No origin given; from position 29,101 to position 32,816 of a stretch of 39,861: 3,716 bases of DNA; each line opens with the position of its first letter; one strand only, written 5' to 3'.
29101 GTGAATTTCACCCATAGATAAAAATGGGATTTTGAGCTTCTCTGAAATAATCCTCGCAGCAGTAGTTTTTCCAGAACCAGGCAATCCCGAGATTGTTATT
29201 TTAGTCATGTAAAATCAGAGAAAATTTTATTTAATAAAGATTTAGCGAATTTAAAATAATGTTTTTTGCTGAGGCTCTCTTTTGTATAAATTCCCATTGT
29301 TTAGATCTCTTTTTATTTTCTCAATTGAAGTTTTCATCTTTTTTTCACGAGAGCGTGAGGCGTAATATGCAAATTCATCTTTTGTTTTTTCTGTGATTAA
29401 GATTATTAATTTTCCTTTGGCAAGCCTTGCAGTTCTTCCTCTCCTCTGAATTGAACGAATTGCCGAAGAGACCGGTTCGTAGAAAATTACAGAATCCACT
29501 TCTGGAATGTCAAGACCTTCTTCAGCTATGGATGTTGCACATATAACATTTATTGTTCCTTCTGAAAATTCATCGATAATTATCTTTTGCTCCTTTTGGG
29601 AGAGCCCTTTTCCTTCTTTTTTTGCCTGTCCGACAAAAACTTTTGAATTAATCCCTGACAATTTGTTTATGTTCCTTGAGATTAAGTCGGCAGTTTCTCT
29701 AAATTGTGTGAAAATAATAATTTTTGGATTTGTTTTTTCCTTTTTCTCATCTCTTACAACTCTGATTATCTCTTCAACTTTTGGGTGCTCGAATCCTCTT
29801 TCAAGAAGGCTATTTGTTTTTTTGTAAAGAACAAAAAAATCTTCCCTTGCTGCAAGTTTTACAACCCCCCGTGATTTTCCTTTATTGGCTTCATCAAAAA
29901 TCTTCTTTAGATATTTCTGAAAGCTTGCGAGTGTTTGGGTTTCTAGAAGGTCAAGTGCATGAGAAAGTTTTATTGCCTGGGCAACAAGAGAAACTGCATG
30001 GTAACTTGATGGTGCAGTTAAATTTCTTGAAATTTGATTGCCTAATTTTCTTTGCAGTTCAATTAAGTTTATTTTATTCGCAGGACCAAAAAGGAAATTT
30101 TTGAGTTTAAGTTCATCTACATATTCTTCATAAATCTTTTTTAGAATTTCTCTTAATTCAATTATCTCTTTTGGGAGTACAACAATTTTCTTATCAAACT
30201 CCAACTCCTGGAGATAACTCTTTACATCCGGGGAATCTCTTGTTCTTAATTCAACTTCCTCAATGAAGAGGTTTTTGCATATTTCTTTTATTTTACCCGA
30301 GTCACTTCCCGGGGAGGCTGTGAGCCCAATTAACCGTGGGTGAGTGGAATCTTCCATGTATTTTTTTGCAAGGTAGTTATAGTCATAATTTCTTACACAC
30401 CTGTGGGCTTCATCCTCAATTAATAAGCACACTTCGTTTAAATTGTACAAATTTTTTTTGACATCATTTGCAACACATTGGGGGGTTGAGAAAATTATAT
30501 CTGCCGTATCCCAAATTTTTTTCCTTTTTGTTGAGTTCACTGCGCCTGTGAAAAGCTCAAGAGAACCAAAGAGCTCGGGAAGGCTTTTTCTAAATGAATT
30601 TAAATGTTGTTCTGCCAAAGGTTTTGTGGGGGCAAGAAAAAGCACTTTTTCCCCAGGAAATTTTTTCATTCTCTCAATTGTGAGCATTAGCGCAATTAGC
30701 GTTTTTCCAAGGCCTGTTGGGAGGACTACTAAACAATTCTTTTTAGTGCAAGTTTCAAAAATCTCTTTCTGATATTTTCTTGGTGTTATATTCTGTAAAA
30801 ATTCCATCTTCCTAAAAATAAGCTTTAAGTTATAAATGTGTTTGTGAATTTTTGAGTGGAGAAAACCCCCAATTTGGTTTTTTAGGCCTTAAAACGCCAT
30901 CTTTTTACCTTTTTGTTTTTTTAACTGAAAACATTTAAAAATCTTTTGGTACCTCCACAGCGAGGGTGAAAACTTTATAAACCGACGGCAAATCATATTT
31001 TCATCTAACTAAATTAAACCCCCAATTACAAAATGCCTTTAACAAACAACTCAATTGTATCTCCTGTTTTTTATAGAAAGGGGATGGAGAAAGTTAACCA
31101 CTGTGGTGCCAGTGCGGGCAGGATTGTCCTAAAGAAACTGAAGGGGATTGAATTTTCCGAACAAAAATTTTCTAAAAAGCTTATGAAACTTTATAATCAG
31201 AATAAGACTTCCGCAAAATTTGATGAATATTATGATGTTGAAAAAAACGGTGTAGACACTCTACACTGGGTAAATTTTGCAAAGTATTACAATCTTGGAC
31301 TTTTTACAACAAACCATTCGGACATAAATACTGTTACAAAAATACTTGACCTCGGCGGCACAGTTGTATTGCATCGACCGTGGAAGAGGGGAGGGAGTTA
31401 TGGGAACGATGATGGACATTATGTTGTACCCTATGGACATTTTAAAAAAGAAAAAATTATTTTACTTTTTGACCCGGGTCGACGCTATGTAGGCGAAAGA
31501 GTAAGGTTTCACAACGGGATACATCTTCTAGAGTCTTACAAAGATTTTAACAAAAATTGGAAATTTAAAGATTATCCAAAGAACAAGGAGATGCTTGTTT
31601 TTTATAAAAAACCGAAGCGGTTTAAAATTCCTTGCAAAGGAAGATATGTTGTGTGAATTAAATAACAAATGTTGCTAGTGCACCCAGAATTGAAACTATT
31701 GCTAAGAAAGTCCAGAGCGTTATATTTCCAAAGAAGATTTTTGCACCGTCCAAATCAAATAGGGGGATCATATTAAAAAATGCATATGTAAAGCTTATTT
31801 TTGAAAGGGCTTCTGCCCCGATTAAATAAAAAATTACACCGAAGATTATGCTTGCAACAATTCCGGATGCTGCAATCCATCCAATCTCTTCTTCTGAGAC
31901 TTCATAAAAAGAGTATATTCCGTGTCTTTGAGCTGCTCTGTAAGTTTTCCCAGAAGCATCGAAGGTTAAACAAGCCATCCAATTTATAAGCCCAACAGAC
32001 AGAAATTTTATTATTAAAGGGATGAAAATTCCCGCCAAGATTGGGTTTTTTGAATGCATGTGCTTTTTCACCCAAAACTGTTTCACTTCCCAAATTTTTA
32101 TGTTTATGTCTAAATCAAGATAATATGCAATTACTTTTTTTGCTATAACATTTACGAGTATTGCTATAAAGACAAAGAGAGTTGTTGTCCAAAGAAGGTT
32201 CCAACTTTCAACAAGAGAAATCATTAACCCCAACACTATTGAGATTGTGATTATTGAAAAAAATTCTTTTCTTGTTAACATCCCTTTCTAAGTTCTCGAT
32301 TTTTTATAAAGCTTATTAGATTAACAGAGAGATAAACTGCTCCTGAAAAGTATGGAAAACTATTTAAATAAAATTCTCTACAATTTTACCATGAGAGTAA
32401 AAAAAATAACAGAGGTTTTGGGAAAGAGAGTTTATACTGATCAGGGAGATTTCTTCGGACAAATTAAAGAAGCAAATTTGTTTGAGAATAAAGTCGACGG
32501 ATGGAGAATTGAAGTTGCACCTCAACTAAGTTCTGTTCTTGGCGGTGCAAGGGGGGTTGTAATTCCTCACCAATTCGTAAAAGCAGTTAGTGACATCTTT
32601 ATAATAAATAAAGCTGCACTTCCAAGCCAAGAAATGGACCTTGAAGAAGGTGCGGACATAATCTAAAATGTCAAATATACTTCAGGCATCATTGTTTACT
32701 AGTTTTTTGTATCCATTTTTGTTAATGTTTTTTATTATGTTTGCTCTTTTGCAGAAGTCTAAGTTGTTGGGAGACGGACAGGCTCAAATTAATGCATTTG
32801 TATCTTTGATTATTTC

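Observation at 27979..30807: Split Hef: stand-alone helicase followed by a cytidylate-kinase-like domain fused to the ERCC4 nuclease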

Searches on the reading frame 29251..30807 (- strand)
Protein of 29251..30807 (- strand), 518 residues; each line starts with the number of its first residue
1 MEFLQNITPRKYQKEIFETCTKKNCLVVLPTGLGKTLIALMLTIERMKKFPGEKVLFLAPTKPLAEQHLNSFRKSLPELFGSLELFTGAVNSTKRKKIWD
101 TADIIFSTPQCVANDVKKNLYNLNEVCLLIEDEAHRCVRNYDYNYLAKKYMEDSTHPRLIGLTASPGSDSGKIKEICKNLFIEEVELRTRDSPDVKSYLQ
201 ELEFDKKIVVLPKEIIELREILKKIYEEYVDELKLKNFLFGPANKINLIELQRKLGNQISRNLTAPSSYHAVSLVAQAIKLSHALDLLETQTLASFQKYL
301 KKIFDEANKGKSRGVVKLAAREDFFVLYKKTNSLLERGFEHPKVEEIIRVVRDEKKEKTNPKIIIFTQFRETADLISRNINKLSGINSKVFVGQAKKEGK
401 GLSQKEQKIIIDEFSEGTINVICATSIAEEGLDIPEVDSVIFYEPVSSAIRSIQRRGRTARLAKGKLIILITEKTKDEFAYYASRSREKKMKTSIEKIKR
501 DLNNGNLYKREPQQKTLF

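Call 3: search_protein_families(library=pfam, proteins=[window:29251-30807:-], max_evalue=0.1)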
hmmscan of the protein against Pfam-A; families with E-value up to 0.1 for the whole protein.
window:29251-30807:- (518 aa): 11 families
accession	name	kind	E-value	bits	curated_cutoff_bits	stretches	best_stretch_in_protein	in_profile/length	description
PF00270.35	DEAD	-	1.7e-26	93.4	26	1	11-167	2-161/167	DEAD/DEAH box helicase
PF04851.21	ResIII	-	4.9e-25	88.8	22.5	1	7-166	2-162/164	Type III restriction enzyme, res subunit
PF00271.37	Helicase_C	-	1.5e-22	80.3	23.5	1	343-462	2-109/110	Helicase conserved C-terminal domain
PF21210.2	RNA_helicase_helical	-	2e-10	41.2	27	1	269-316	48-95/108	Putative ATP-dependent RNA helicase, helical bundle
PF18766.7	SWI2_SNF2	-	5.8e-06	26.6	26.7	1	21-169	17-158/221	SWI2/SNF2 ATPase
PF00176.29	SNF2-rel_dom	-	0.0012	18.5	24.9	1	22-169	17-166/290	SNF2-related domain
PF22590.2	Cas3-like_C_2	-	0.003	18.2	27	1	390-461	32-103/106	CRISPR-associated nuclease/helicase Cas3, C-terminal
PF13245.12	AAA_19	-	0.012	16.2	25.1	0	13-63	1-52/134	AAA domain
PF02562.22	PhoH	-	0.033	14.1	27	1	11-62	7-59/205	PhoH-like protein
PF00482.28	T2SSF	-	0.071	13.5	25.2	0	272-360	6-93/125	Type II secretion system (T2SS), protein F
PF16203.11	ERCC3_RAD25_C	-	0.071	12.8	27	1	402-464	89-153/248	ERCC3/RAD25/XPB C-terminal helicase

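Call 4: search_protein_families(library=ncbifam, proteins=[window:29251-30807:-], max_evalue=0.1)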
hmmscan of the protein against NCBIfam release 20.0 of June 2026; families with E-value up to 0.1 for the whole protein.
window:29251-30807:- (518 aa): 50 families (the best 25 are shown)
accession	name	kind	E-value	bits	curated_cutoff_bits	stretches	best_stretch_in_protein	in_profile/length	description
NF010337.0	PRK13766.1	equivalog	6.3e-170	566.9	610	1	6-512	14-518/781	Hef nuclease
NF008394.0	PRK11192.1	equivalog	3.4e-24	85.5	507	2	356-491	243-370/441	ATP-dependent RNA helicase SrmB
TIGR00643.1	recG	equivalog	5.1e-20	71.7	659.4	2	30-166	264-396/629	ATP-dependent DNA helicase RecG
NF053631.1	RNA_helic_CshA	equivalog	9.7e-16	57.7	646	2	401-495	270-364/434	degradosome RNA helicase CshA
NF008744.0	PRK11776.1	equivalog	1.6e-15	56.7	524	2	362-494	244-369/460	ATP-dependent RNA helicase DbpA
NF053632.1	heli_RadD_YejH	equivalog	8.2e-15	54.1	720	2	21-166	21-151/573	DNA repair helicase RadD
NF008165.0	PRK10917.1-3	equivalog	1e-14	54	711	2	31-137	294-398/692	ATP-dependent DNA helicase RecG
NF008170.0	PRK10917.2-4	equivalog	1.1e-14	53.4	975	2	26-166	425-558/826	ATP-dependent DNA helicase RecG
TIGR04121.1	DEXH_lig_assoc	equivalog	1.2e-14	53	850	2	6-136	11-151/804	ligase-associated DNA damage response DEXH box helicase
TIGR01587.1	cas3_core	equivalog_domain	1.4e-14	54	102.45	2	26-103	3-77/358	CRISPR-associated helicase Cas3'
TIGR04095.1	dnd_restrict_1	equivalog_domain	1.8e-14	53.6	600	2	371-468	292-389/451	DNA phosphorothioation system restriction enzyme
TIGR03817.1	DECH_helic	hypoth_equivalog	9.2e-14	50.6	874.1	2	18-117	46-145/742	helicase/secretion neighborhood putative DEAH-box helicase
NF003419.0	PRK04837.1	equivalog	3.1e-13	49.2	588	2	331-471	227-360/424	ATP-dependent RNA helicase RhlB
NF008163.0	PRK10917.1-1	equivalog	4.2e-12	45.2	796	2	31-166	298-430/692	ATP-dependent DNA helicase RecG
NF008168.0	PRK10917.2-2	equivalog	4.4e-12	45.1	718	2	31-136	395-498/795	ATP-dependent DNA helicase RecG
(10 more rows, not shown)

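Call 47: list_cluster_members(proteins=[P0001, window:29251-30807:-, P0007])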
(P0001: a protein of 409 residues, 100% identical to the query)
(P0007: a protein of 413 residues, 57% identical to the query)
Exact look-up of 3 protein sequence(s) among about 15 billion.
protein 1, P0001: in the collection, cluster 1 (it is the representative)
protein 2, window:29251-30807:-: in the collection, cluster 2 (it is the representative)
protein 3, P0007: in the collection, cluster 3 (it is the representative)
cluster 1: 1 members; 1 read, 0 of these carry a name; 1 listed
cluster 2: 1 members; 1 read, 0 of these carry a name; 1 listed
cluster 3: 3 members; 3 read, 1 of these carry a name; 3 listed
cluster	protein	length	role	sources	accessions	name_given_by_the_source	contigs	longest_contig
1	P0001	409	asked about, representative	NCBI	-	-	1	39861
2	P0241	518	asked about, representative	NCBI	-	-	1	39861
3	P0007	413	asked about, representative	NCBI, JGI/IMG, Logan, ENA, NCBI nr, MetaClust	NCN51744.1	AAA family ATPase [archaeon] | \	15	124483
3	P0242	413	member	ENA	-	-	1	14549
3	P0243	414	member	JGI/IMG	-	-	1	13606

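Call 50: search_solved_structures(query=window:29251-30807:-, max_evalue=1e-10, show_alignments=0)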
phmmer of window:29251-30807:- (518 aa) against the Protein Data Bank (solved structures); distinct sequences matched with E-value up to 1e-10: 72 (the best 60 are shown).
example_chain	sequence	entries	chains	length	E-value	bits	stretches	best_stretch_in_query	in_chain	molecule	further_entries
1wp9_A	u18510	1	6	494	1.1e-118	400.3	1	7-492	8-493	ATP-dependent RNA helicase, putative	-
9el5_A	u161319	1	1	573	6.1e-71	242.8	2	6-337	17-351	Fanconi anemia group M protein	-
3tbk_A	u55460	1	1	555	7.4e-36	127.1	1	7-497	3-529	RIG-I Helicase Domain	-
6kyv_B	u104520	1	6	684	9.8e-35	123.4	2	6-177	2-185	Probable ATP-dependent RNA helicase DDX58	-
4on9_A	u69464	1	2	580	1e-34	123.4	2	7-177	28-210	Probable ATP-dependent RNA helicase DDX58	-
2ykg_A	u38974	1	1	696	1.1e-34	123.3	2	7-180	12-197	PROBABLE ATP-DEPENDENT RNA HELICASE DDX58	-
6gpg_A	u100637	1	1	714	1.6e-34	122.7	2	7-177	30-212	Probable ATP-dependent RNA helicase DDX58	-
4a2p_A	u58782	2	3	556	1.6e-34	122.7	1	9-500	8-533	RETINOIC ACID INDUCIBLE PROTEIN I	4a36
4ay2_A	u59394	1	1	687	1.9e-34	122.5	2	8-177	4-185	PROBABLE ATP-DEPENDENT RNA HELICASE DDX58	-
5e3h_A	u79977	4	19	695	2e-34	122.4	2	7-177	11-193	Probable ATP-dependent RNA helicase DDX58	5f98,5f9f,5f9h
7jl1_A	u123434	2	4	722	2.3e-34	122.2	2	7-177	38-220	Antiviral innate immune response receptor RIG-I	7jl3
8scz_A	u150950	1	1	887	4.1e-34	121.4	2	7-177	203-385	Antiviral innate immune response receptor RIG-I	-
9tkv_A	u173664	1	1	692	4.3e-34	121.3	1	10-500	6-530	RNA helicase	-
7tnx_A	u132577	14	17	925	4.9e-34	121.1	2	7-177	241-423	Antiviral innate immune response receptor RIG-I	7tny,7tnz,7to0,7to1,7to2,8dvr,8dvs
3zd6_A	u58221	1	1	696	5.8e-34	120.9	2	7-177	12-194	PROBABLE ATP-DEPENDENT RNA HELICASE DDX58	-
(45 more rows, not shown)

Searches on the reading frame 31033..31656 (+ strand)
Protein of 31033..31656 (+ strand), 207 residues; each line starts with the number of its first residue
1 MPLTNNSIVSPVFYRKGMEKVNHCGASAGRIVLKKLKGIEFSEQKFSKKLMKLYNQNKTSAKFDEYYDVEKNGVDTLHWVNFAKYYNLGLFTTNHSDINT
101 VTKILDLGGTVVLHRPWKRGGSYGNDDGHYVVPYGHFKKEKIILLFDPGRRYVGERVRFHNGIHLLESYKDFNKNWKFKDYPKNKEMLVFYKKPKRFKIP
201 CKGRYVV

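Call 45: search_protein_families(library=pfam, proteins=[window:31033-31656:+], max_evalue=0.001)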
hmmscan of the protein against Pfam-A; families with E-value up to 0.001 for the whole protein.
window:31033-31656:+ (207 aa): 1 family
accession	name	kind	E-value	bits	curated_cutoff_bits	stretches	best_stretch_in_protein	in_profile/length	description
PF13529.12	Peptidase_C39_2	-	2.2e-07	32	24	1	19-148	11-142/143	Peptidase_C39 like family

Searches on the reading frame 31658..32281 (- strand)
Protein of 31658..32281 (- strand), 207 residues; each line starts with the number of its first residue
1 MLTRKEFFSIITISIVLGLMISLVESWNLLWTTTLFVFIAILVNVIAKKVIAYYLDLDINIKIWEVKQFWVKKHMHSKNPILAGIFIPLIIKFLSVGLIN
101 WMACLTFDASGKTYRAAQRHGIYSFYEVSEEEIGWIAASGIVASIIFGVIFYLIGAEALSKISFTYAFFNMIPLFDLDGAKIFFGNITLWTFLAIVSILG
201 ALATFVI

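Call 45: search_protein_families(library=pfam, proteins=[window:31658-32281:-], max_evalue=0.001)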
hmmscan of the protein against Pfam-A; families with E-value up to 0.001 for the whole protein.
window:31658-32281:- (207 aa): 1 family
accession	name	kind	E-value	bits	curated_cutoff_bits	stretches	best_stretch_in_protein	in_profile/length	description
PF02163.28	Peptidase_M50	-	0.00048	20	27.2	0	160-187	167-194/221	Peptidase family M50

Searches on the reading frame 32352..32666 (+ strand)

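Call 45: search_protein_families(library=pfam, proteins=[window:32352-32666:+], max_evalue=0.001)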
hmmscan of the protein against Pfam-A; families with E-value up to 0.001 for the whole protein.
window:32352-32666:+ (104 aa): 1 family
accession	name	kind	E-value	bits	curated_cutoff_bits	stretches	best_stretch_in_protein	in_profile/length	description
PF05239.21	PRC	-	6.6e-06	26.5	21.2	1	15-86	2-72/78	PRC-barrel domain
